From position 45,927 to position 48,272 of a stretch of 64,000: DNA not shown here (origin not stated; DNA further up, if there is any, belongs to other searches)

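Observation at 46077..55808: Pseudaminic-acid-like core with substitutions: formyltransferase in place of PseH, CyTase-aminotransferase fusion beside a Gfo/Idh/MocA oxidoreductase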

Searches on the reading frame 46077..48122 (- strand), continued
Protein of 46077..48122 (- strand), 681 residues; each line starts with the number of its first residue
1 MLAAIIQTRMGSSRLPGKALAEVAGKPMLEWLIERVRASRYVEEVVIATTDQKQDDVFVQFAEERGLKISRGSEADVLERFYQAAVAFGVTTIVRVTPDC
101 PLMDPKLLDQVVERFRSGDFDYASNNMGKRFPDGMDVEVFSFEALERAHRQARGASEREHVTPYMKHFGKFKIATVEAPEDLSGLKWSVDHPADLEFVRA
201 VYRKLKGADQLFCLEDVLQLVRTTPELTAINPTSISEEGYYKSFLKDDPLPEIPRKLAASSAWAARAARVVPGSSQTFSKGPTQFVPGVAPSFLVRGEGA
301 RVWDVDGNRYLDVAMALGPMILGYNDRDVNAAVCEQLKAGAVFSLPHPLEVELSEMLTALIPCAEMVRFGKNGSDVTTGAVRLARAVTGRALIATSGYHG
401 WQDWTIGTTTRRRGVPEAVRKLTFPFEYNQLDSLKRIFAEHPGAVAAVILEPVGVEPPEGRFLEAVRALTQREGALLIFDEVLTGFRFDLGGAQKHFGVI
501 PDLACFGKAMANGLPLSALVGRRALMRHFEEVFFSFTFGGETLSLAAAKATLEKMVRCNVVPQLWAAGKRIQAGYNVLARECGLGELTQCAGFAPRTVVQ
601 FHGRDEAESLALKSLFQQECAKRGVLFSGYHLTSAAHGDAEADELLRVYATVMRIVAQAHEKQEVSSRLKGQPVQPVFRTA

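Call 47: find_encoding_contigs(protein=P0002, flank=10000, max_places=2)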
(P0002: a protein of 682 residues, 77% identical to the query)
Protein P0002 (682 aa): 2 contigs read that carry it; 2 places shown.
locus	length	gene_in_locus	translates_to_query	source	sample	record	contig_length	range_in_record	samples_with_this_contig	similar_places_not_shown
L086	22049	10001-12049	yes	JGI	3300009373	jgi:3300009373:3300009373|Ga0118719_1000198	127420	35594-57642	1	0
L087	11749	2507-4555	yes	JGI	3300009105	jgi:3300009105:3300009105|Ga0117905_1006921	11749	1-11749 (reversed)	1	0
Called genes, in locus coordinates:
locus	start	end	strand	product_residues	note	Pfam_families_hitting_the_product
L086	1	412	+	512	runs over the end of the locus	PF02310:B12-binding, PF04055:Radical_SAM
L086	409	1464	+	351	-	PF00288:GHMP_kinases_N, PF08544:GHMP_kinases_C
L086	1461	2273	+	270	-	PF00535:Glycos_transf_2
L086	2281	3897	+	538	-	PF02310:B12-binding, PF04055:Radical_SAM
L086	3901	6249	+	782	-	-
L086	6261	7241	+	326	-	PF00106:adh_short (weak), PF01073:3Beta_HSD, PF01370:Epimerase, PF02719:Polysacc_synt_2, PF04321:RmlD_sub_bind, PF05368:NmrA, PF16363:GDP_Man_Dehyd, PF13460:NAD_binding_10, +2 more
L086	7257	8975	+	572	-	PF02310:B12-binding, PF04055:Radical_SAM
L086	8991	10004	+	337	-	PF01408:GFO_IDH_MocA, PF22725:GFO_IDH_MocA_C3, PF02894:GFO_IDH_MocA_C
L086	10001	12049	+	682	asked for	PF02348:CTP_transf_3, PF12804:NTP_transf_3, PF00202:Aminotran_3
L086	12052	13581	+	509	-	-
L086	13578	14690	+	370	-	PF13439:Glyco_transf_4, PF13477:Glyco_trans_4_2, PF13579:Glyco_trans_4_4, PF00534:Glycos_transf_1, PF13692:Glyco_trans_1_4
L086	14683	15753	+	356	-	PF03102:NeuB, PF08666:SAF (weak)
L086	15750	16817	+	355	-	PF00551:Formyl_trans_N (weak), PF02911:Formyl_trans_C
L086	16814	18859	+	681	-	PF27878:PFTS_polysacc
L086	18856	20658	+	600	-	PF00664:ABC_membrane, PF00005:ABC_tran, PF02463:SMC_N (faint)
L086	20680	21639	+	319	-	PF01073:3Beta_HSD (weak), PF01370:Epimerase, PF04321:RmlD_sub_bind, PF07993:NAD_binding_4 (faint), PF16363:GDP_Man_Dehyd, PF02719:Polysacc_synt_2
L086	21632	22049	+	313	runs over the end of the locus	PF00535:Glycos_transf_2, PF10111:Glyco_tranf_2_2, PF13641:Glyco_tranf_2_3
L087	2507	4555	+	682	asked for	PF02348:CTP_transf_3, PF12804:NTP_transf_3, PF00202:Aminotran_3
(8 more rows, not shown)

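Call 79: find_encoding_contigs(protein=P0006, flank=9000, max_places=1)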
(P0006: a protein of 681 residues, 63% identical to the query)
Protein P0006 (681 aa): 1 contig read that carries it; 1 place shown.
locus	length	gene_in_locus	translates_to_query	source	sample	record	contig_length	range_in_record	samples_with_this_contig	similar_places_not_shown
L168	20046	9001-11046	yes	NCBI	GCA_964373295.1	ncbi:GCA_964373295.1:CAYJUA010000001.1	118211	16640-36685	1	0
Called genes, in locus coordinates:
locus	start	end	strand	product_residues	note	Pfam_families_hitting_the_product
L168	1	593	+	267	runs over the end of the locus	PF00535:Glycos_transf_2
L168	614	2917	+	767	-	-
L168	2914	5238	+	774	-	-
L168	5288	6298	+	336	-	PF00106:adh_short (weak), PF01073:3Beta_HSD, PF01370:Epimerase, PF02719:Polysacc_synt_2, PF04321:RmlD_sub_bind, PF05368:NmrA, PF16363:GDP_Man_Dehyd, PF13460:NAD_binding_10, +2 more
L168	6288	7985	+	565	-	PF02310:B12-binding, PF04055:Radical_SAM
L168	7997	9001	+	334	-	PF01408:GFO_IDH_MocA, PF22725:GFO_IDH_MocA_C3, PF02894:GFO_IDH_MocA_C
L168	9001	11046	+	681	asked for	PF02348:CTP_transf_3, PF12804:NTP_transf_3, PF00202:Aminotran_3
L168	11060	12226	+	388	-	PF13439:Glyco_transf_4, PF13477:Glyco_trans_4_2, PF13579:Glyco_trans_4_4, PF00534:Glycos_transf_1, PF13692:Glyco_trans_1_4, PF13524:Glyco_trans_1_2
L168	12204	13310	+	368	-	PF03102:NeuB, PF08666:SAF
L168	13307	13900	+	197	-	PF00583:Acetyltransf_1, PF13302:Acetyltransf_3, PF13420:Acetyltransf_4 (weak)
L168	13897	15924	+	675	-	PF27878:PFTS_polysacc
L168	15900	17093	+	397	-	-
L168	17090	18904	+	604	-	PF00664:ABC_membrane, PF00005:ABC_tran, PF02463:SMC_N (faint)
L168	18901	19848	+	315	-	PF01073:3Beta_HSD, PF01370:Epimerase, PF04321:RmlD_sub_bind, PF07993:NAD_binding_4 (faint), PF16363:GDP_Man_Dehyd, PF02719:Polysacc_synt_2 (weak)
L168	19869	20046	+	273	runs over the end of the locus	PF00535:Glycos_transf_2, PF10111:Glyco_tranf_2_2, PF13641:Glyco_tranf_2_3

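Call 80: find_encoding_contigs(protein=P0025, flank=9000, max_places=1)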
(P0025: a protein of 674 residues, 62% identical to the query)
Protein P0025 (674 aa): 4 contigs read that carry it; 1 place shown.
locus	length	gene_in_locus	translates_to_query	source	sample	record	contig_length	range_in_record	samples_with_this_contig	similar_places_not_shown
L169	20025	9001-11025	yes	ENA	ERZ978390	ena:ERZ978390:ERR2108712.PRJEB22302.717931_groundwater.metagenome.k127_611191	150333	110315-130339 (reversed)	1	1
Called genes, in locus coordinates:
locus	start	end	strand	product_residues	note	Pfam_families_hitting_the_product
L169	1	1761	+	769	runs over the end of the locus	-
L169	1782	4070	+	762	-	-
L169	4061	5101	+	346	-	PF00106:adh_short (weak), PF01073:3Beta_HSD, PF01370:Epimerase, PF02719:Polysacc_synt_2, PF04321:RmlD_sub_bind (weak), PF05368:NmrA, PF16363:GDP_Man_Dehyd, PF13460:NAD_binding_10, +2 more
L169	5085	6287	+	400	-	PF01041:DegT_DnrJ_EryC1, PF01212:Beta_elim_lyase (weak), PF01053:Cys_Met_Meta_PP (weak)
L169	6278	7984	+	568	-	PF02310:B12-binding, PF04055:Radical_SAM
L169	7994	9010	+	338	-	PF01408:GFO_IDH_MocA, PF22685:Gal80p_C-like (weak), PF22725:GFO_IDH_MocA_C3, PF02894:GFO_IDH_MocA_C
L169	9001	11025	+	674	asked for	PF02348:CTP_transf_3, PF12804:NTP_transf_3, PF00202:Aminotran_3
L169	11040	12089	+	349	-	PF03102:NeuB, PF08666:SAF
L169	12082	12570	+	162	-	PF13302:Acetyltransf_3, PF13523:Acetyltransf_8 (faint), PF00583:Acetyltransf_1, PF13508:Acetyltransf_7 (weak), PF08445:FR47 (weak)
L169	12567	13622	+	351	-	-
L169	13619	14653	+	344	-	PF00551:Formyl_trans_N (weak), PF02911:Formyl_trans_C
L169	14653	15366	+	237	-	PF13489:Methyltransf_23, PF07021:MetW, PF13847:Methyltransf_31, PF08241:Methyltransf_11, PF08242:Methyltransf_12, PF13649:Methyltransf_25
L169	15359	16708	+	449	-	PF16254:DUF4910, PF09940:DUF2172, PF04389:Peptidase_M28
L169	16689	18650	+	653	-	-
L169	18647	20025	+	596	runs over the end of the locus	PF00664:ABC_membrane, PF00005:ABC_tran, PF02463:SMC_N (faint)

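Call 81: find_encoding_contigs(protein=P0114, flank=9000, max_places=1)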
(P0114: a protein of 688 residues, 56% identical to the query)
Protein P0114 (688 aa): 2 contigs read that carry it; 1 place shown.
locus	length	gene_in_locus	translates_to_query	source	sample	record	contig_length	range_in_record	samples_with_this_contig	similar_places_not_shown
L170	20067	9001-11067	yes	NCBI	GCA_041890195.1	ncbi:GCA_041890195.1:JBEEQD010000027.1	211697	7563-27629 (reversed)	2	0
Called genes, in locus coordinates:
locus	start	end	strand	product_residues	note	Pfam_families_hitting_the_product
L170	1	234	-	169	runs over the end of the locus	PF03975:CheD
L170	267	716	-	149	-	PF13690:CheX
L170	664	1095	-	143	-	PF00072:Response_reg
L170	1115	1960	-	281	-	PF08668:HDOD, PF01966:HD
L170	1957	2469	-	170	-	PF03975:CheD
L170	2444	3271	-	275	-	PF03705:CheR_N, PF08241:Methyltransf_11 (faint), PF08242:Methyltransf_12 (faint), PF13649:Methyltransf_25 (faint), PF01739:CheR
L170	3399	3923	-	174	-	PF01584:CheW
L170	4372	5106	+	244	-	PF07719:TPR_2 (faint), PF13181:TPR_8 (faint), PF13428:TPR_14 (faint), PF00515:TPR_1 (faint), PF13424:TPR_12 (faint), PF13414:TPR_11 (faint), PF14559:TPR_19 (weak)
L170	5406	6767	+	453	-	PF00376:MerR, PF13411:MerR_1, PF01073:3Beta_HSD, PF01370:Epimerase, PF02719:Polysacc_synt_2, PF04321:RmlD_sub_bind, PF05368:NmrA, PF13460:NAD_binding_10, +2 more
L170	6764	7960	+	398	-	PF00155:Aminotran_1_2, PF01041:DegT_DnrJ_EryC1, PF01053:Cys_Met_Meta_PP (weak)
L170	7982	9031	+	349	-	PF01408:GFO_IDH_MocA, PF02894:GFO_IDH_MocA_C, PF22725:GFO_IDH_MocA_C3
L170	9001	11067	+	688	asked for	PF02348:CTP_transf_3, PF12804:NTP_transf_3, PF00202:Aminotran_3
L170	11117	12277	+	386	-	PF04101:Glyco_tran_28_C (weak)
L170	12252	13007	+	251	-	PF00551:Formyl_trans_N, PF18216:N_formyltrans_C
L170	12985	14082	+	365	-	PF03102:NeuB, PF08666:SAF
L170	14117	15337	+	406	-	-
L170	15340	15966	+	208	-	PF00117:GATase, PF01174:SNO (weak), PF07685:GATase_3 (weak), PF07722:Peptidase_C26 (faint)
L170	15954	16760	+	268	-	PF00977:His_biosynth, PF03060:NMO (faint)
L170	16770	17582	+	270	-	-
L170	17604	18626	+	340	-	PF02911:Formyl_trans_C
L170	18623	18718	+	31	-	-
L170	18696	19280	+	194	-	PF13302:Acetyltransf_3, PF13420:Acetyltransf_4, PF13523:Acetyltransf_8 (faint), PF00583:Acetyltransf_1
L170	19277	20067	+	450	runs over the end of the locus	PF16254:DUF4910, PF09940:DUF2172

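Call 84: search_dna_similar(query=window:46077-48122:-, collection=plasmids, mode=protein, max_evalue=1e-30, max_rows=15)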
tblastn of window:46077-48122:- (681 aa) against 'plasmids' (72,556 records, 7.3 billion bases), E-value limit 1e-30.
Records with a match: 416; places in all: 459; records where one place covers at least 80% of the query: 2.
Best place of each record, by identity: <60% 416.
By first word of the organism name: Ralstonia 105; Rhizobium 47; Sinorhizobium 39; Piscirickettsia 30; Shinella 14; Azospirillum 13; Roseomonas 11; Escherichia 10; Streptomyces 8; Sphingobium 8; and 85 more.
By predicted mobility (MOB-suite, as given by PLSDB): non-mobilizable 181; mobilizable 145; conjugative 90.
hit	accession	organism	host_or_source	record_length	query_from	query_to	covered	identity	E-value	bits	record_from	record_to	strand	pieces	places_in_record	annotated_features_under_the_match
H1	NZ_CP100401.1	Halorussus aquaticus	cell culture,saline soil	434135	4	678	99%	37.8%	3e-131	434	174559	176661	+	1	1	aminotransferase class III-fold pyridoxal phosphate-dependent enzyme | glycosyltransferase family protein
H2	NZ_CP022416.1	Pseudosulfitobacter pseudonitzschiae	Skeletonema marinoi strain RO5AC,Cell ...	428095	4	674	99%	35.2%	4e-107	364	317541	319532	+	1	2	aminotransferase class III-fold pyridoxal phosphate-dependent enzyme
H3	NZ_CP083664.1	Haloprofundus salinisoli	cell culture,saline soil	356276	270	679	60%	51.6%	1e-127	424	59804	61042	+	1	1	aminotransferase class III-fold pyridoxal phosphate-dependent enzyme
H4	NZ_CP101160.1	Natronosalvus amylolyticus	cell culture,sediment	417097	238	679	65%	47.2%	3e-125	417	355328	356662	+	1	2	aminotransferase class III-fold pyridoxal phosphate-dependent enzyme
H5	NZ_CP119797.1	Halomontanus rarus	cell culture,sediment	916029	270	679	60%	49.4%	2e-118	397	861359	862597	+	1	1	aminotransferase class III-fold pyridoxal phosphate-dependent enzyme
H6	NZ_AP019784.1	Methylomagnum ishizawai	-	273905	270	679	60%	48.2%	6e-105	358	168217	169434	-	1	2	aminotransferase class III-fold pyridoxal phosphate-dependent enzyme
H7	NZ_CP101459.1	Natrononativus amylolyticus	cell culture,sediment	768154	270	679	60%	47.9%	6e-117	393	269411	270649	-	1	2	aminotransferase class III-fold pyridoxal phosphate-dependent enzyme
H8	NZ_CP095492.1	Halosolutus gelatinilyticus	cell culture,saline soil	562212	270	679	60%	45.6%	3e-109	371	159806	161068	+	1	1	aminotransferase class III-fold pyridoxal phosphate-dependent enzyme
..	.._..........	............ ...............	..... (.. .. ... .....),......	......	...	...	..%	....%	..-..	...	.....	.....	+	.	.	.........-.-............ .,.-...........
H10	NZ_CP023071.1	Sinorhizobium fredii CCBAU 83666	G.max,nodule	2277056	270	679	60%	41.8%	3e-79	283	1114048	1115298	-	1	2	record has no annotation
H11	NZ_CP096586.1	Gordonia terrae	cell culture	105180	270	679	60%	41.8%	1e-75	272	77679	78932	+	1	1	glutamate-1-semialdehyde 2,1-aminomutase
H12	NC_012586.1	Sinorhizobium fredii NGR234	-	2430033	270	679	60%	41.6%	1e-77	278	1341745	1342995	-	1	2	record has no annotation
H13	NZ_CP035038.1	Sinorhizobium fredii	single cell,soil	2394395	270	679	60%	41.6%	4e-77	277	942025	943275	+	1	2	none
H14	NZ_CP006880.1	Rhizobium gallicum bv. gallicum R602sp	Phaseolus vulgaris,whole ...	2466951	270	679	60%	41.3%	3e-83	295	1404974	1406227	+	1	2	record has no annotation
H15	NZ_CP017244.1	Rhizobium etli 8C-3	Phaseolus vulgaris,cell culture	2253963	270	679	60%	41.3%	7e-82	291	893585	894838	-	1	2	record has no annotation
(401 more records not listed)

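Call 85: get_annotated_region(hit=H12, flank=9000)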
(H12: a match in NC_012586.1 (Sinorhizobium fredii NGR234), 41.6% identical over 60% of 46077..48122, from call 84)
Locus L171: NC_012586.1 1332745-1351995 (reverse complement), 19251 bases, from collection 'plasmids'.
description: Sinorhizobium fredii NGR234 plasmid pNGR234b, complete sequence
organism: Sinorhizobium fredii NGR234 (NCBI taxid 394)
taxonomy: Bacteria; Pseudomonadota; Alphaproteobacteria; Hyphomicrobiales; Rhizobiaceae; Sinorhizobium; Sinorhizobium fredii; Sinorhizobium fredii NGR234
host: -; source: -; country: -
typing (MOB-suite, as given by PLSDB): conjugative; relaxase MOBQ; mating-pair formation MPF_T
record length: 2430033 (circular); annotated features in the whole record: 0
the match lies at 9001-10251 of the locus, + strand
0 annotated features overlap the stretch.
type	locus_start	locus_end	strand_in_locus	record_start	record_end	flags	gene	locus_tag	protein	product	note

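Call 86: get_annotated_region(hit=H1, flank=9000)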
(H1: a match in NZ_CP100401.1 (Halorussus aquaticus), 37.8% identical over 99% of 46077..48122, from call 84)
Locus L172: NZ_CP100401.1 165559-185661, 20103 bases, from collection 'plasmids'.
description: Halorussus aquaticus strain XZYJ18 plasmid unnamed1, complete sequence
organism: Halorussus aquaticus (NCBI taxid 2953748)
taxonomy: Archaea; Euryarchaeota; Halobacteria; Halobacteriales; Haladaptataceae; Halorussus; Halorussus aquaticus
host: -; source: cell culture,saline soil; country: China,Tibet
typing (MOB-suite, as given by PLSDB): non-mobilizable
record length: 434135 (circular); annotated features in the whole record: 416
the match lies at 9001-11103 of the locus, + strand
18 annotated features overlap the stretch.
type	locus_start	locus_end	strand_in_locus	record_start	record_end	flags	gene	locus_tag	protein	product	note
CDS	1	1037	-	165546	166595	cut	-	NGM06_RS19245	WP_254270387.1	N-acetylneuraminate synthase family protein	GO:0016051 - carbohydrate biosynthetic process [Evidence IEA]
CDS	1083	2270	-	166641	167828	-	-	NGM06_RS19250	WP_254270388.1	DegT/DnrJ/EryC1/StrS family aminotransferase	-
CDS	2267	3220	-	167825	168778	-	-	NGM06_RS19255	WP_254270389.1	SDR family NAD(P)-dependent oxidoreductase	-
CDS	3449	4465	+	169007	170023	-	-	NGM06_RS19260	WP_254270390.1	SDR family NAD(P)-dependent oxidoreductase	-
CDS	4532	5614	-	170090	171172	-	-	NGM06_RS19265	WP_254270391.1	GNAT family N-acetyltransferase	-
CDS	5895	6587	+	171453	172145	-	-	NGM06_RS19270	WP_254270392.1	class I SAM-dependent methyltransferase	-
CDS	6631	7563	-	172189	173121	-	-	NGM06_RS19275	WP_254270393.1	hypothetical protein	-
CDS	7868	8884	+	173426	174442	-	-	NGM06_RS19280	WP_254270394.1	Gfo/Idh/MocA family oxidoreductase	-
CDS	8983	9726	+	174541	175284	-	-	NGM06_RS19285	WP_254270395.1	glycosyltransferase family protein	-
CDS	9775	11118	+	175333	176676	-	-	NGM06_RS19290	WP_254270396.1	aminotransferase class III-fold pyridoxal phosphate-dependent enzyme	-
CDS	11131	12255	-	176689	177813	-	-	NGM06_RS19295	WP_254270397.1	DUF1616 domain-containing protein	-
CDS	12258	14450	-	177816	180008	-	-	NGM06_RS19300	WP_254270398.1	hypothetical protein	-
CDS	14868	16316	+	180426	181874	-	-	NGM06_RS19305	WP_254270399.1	DUF58 domain-containing protein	-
CDS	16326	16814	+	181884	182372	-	-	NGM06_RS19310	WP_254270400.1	hypothetical protein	-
CDS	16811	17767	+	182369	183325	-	-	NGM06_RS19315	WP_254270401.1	hypothetical protein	-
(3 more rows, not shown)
